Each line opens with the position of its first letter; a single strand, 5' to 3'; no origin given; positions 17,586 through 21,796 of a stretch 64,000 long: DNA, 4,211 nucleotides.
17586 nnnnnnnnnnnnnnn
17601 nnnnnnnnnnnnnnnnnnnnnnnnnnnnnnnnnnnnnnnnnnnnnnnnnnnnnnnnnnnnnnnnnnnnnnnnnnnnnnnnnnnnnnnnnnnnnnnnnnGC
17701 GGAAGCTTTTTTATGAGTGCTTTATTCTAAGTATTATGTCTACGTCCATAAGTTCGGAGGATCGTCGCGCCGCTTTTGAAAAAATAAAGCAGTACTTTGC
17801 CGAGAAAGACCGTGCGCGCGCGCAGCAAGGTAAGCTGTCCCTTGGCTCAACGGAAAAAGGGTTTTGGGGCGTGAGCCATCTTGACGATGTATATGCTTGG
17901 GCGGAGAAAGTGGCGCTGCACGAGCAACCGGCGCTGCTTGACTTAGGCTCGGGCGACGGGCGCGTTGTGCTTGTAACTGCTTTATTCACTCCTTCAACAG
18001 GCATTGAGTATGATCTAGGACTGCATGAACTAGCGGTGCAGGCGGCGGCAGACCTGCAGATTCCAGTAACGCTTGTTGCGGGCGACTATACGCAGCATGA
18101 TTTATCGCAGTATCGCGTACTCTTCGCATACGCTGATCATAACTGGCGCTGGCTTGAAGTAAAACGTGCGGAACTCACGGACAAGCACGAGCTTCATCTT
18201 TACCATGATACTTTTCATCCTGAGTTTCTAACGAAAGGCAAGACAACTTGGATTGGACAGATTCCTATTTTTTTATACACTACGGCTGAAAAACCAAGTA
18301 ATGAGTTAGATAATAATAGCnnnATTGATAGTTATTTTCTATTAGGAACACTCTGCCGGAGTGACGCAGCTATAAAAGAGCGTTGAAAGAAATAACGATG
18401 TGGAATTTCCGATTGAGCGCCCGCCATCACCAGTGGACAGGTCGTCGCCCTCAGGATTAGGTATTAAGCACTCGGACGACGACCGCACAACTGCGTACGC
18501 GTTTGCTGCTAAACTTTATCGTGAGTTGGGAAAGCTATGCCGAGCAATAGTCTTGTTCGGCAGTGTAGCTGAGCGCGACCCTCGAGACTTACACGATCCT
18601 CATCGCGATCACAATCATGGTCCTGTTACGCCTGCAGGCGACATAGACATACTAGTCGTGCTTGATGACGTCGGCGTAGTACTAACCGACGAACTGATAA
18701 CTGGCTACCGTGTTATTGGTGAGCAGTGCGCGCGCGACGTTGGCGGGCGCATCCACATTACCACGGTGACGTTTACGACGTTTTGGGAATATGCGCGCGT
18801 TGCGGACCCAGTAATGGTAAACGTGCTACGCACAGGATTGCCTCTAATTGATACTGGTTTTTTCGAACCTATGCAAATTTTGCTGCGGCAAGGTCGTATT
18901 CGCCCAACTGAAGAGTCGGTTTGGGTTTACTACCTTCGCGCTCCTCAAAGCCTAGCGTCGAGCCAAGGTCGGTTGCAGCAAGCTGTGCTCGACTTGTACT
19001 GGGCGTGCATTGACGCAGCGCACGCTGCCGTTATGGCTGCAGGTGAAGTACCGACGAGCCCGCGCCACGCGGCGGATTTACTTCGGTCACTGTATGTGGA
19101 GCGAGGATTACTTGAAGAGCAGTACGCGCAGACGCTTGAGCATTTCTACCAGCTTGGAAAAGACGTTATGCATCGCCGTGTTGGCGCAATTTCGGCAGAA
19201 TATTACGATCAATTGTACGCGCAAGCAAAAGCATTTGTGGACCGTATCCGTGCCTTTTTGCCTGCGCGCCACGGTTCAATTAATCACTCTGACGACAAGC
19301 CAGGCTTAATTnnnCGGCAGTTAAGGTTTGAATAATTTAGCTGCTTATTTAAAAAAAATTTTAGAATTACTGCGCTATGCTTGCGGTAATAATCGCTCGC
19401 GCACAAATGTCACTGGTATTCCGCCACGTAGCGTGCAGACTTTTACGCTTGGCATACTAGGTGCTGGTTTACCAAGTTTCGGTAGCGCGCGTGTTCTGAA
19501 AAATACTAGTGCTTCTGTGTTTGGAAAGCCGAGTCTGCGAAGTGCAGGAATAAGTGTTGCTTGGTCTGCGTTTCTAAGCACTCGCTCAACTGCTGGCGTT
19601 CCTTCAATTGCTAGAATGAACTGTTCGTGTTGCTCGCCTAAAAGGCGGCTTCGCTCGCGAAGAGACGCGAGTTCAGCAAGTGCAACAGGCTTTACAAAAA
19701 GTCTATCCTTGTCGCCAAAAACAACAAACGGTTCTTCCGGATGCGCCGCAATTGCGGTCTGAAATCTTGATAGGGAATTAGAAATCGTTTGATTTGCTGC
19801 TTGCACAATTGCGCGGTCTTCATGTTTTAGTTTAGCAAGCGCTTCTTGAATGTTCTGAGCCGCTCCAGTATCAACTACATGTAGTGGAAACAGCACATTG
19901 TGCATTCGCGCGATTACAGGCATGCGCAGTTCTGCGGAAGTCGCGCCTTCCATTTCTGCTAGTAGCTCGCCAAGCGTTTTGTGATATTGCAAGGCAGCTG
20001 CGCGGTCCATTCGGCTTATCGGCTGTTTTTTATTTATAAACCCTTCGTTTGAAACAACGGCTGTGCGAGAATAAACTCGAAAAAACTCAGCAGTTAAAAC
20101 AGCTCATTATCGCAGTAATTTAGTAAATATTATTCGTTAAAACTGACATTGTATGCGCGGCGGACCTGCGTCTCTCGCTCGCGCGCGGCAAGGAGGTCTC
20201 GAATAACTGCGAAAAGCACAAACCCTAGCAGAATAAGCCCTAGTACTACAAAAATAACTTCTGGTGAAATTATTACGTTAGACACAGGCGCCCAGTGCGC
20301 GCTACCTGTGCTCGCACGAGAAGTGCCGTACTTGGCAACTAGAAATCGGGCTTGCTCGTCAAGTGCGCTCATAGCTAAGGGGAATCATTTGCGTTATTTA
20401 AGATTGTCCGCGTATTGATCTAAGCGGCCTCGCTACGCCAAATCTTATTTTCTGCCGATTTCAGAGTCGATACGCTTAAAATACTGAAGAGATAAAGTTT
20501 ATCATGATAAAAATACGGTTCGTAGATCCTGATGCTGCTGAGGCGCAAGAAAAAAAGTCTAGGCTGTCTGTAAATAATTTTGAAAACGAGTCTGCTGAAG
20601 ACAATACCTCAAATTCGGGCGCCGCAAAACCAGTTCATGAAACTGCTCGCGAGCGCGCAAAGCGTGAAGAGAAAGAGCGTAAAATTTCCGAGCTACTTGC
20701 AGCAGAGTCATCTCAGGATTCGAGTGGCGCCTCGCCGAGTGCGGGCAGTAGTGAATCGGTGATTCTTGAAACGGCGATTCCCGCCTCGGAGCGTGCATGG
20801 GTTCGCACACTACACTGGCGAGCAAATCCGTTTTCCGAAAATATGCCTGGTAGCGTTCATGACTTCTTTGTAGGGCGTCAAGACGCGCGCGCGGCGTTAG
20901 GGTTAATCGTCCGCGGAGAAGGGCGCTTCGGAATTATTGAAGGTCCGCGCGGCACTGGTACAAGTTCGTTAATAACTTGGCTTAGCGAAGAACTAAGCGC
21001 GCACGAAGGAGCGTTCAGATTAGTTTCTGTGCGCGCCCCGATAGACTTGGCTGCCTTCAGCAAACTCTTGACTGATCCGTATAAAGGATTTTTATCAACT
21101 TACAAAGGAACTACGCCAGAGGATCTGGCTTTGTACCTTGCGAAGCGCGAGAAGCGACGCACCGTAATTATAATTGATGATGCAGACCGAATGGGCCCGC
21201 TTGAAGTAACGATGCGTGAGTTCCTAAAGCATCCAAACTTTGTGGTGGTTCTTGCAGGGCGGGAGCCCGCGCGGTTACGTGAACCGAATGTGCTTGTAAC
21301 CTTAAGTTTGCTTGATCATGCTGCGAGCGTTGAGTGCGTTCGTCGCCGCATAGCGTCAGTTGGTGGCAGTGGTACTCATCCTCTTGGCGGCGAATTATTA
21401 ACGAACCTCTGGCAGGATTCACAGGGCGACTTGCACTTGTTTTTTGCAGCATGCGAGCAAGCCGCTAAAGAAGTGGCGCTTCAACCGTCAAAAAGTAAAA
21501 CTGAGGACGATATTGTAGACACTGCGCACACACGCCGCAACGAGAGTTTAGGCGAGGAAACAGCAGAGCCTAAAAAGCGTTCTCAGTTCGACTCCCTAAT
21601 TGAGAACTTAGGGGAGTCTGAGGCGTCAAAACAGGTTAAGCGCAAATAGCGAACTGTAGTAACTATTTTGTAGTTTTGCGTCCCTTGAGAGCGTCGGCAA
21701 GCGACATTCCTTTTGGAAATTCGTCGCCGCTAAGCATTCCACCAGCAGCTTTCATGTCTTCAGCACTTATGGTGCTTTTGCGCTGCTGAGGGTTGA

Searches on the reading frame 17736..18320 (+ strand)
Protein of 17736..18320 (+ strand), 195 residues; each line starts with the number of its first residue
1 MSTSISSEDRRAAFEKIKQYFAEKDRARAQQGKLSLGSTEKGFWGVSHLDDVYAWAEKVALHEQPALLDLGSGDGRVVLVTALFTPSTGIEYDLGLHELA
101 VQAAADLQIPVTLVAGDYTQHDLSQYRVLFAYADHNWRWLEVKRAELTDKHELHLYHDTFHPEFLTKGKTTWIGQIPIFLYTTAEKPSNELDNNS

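Call 19: search_protein_families(library=pfam, proteins=[window:17736-18320:+], max_evalue=0.01)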
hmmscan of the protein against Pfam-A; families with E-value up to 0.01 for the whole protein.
window:17736-18320:+ (195 aa): 1 family
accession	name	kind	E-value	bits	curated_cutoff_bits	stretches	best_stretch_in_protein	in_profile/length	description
PF08123.19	DOT1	-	0.0043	17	23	1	50-95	29-77/205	Histone methylation protein DOT1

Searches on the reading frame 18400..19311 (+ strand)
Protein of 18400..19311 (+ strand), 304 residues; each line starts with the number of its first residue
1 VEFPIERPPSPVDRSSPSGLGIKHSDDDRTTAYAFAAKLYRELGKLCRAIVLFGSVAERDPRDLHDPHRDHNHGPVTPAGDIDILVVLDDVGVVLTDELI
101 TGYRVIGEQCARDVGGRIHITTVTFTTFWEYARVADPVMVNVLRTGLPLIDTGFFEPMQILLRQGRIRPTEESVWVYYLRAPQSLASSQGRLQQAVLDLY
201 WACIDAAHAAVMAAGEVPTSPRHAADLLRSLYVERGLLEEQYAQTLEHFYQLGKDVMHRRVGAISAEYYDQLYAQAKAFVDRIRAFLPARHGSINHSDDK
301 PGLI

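Call 19: search_protein_families(library=pfam, proteins=[window:18400-19311:+], max_evalue=0.01)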
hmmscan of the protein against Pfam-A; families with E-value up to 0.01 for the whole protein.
window:18400-19311:+ (304 aa): 0 families

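Call 55: search_protein_families(library=pfam, proteins=[window:18400-19311:+], max_evalue=1)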
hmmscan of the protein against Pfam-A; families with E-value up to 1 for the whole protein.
window:18400-19311:+ (304 aa): 4 families
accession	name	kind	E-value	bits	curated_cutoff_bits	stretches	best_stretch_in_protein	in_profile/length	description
PF18765.7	Polbeta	-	0.04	14.5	26.9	1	48-91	14-42/93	Polymerase beta, Nucleotidyltransferase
PF19890.4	DUF6363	-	0.055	13.7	26.4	0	243-264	49-70/75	Domain of unknown function (DUF6363)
PF00611.28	FCH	-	0.14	13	27.8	0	226-249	17-40/78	Fes/CIP4, and EFC/F-BAR homology domain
PF01909.29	NTP_transf_2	-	0.24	12.3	21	0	76-91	28-43/93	Nucleotidyltransferase domain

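Call 78: search_protein_families(library=padloc, proteins=[window:18400-19311:+], max_evalue=0.01)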
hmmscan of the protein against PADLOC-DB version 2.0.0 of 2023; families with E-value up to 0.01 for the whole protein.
window:18400-19311:+ (304 aa): 2 families
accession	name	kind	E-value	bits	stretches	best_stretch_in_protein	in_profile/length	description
PDLC04903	PDC-S09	-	0.00056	18.2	0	75-146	39-105/108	-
PDLC04377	PDC-M05B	-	0.00061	17.8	1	200-292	51-143/149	-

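Call 81: search_solved_structures(query=A3, max_evalue=1, show_alignments=1)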
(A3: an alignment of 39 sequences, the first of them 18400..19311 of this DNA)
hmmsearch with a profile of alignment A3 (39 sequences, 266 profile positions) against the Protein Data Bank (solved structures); distinct sequences matched with E-value up to 1: 16.
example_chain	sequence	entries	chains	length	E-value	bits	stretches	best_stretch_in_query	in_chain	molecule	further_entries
9xbd_E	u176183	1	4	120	0.0046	19.9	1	30-124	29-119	Nucleotidyltransferase domain-containing protein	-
5d98_B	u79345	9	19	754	0.15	15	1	132-236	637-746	RNA-directed RNA polymerase catalytic subunit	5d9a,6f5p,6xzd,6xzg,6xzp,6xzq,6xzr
6p01_A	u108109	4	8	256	0.15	14.9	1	18-76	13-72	Kanamycin nucleotidyltransferase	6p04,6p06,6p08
1jaj_A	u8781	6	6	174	0.19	14.5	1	35-66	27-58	DNA POLYMERASE BETA-LIKE PROTEIN | DNA POLYMERASE BETA-LIKE | Repair DNA polymerase X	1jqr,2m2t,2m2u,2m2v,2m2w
8e9a_A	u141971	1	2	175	0.2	14.5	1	35-66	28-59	Repair DNA polymerase X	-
5xm8_A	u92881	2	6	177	0.2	14.5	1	35-66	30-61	Repair DNA polymerase X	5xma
8ile_A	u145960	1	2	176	0.2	14.5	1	35-66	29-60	Repair DNA polymerase X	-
8ilg_A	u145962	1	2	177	0.2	14.5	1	35-66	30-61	Repair DNA polymerase X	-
8ilh_A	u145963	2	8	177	0.2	14.5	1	35-66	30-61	Repair DNA polymerase X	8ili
5hrh_A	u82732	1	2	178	0.2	14.5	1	35-66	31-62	DNA polymerase beta-like protein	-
5hrb_A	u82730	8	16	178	0.2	14.5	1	35-66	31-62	DNA polymerase beta-like protein | Repair DNA polymerase X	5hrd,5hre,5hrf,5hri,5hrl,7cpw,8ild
8ilf_A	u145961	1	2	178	0.2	14.5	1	35-66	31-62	Repair DNA polymerase X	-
5hrk_A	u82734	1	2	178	0.2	14.5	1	35-66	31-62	DNA polymerase beta-like protein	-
5hr9_A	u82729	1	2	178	0.25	14.2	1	35-66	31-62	DNA polymerase beta-like protein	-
9dbj_A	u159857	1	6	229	0.27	14.1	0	39-67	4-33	HalB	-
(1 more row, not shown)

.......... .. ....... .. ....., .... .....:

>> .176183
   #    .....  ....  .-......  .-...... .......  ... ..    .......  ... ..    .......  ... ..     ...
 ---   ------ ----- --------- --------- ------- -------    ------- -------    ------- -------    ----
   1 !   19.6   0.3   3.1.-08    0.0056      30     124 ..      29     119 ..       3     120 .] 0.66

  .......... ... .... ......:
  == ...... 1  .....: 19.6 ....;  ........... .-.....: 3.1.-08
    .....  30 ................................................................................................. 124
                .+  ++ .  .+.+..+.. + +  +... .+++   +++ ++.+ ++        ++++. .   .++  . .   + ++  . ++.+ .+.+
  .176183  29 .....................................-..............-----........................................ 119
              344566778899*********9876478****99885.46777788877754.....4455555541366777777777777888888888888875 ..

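Call 82: search_protein_families(library=ncbifam, proteins=[window:18400-19311:+], max_evalue=0.1)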
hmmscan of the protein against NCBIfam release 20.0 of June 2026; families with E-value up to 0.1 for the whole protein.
window:18400-19311:+ (304 aa): 0 families

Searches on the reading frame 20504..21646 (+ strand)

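Call 69: search_protein_families(library=pfam, proteins=[window:20504-21646:+], max_evalue=0.0001)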
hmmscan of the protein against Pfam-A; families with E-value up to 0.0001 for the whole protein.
window:20504-21646:+ (381 aa): 3 families
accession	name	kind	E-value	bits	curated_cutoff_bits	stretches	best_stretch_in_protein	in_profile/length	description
PF13401.12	AAA_22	-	5.7e-06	27.1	27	1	139-254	4-124/130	AAA domain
PF00004.35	AAA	-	9.1e-06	26.6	21.2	1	146-234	4-73/131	ATPase family associated with various cellular activities (AAA)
PF13191.12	AAA_16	-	1.8e-05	25.8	32.6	0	122-237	2-151/167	AAA ATPase domain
